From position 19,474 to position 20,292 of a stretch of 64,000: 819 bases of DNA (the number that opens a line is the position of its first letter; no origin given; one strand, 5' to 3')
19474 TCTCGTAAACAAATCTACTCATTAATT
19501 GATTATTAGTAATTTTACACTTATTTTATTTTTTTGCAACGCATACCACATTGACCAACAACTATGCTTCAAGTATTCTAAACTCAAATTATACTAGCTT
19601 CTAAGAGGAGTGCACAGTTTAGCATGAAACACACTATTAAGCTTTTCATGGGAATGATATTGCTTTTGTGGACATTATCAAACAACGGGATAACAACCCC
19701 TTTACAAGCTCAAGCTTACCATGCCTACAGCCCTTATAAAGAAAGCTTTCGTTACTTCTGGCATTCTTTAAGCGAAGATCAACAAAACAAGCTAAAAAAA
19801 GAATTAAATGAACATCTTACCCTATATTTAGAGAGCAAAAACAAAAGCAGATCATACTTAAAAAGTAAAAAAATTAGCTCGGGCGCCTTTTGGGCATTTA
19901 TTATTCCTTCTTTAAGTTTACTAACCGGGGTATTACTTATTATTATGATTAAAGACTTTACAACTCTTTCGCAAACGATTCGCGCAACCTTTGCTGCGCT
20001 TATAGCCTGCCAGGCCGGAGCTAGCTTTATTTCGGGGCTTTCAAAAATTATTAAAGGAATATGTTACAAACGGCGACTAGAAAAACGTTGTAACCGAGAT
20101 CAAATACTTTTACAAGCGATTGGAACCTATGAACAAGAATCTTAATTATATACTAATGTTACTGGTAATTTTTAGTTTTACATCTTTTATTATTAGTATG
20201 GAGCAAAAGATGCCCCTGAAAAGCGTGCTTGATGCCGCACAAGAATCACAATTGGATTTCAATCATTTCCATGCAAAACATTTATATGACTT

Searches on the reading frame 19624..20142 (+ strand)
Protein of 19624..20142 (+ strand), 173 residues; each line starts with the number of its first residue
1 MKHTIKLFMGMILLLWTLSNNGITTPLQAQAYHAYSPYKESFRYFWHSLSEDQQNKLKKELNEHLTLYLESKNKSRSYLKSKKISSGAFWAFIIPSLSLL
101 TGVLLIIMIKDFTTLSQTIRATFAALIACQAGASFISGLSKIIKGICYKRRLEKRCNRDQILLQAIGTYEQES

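Call 38: search_protein_families(library=pfam, proteins=[window:19624-20142:+], max_evalue=0.001)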
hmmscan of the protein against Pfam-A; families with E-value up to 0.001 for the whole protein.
window:19624-20142:+ (173 aa): 1 family
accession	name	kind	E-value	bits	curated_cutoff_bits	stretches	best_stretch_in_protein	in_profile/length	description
PF03185.20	CaKB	-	3e-05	24.2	25.1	1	48-117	121-191/195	Calcium-activated potassium channel, beta subunit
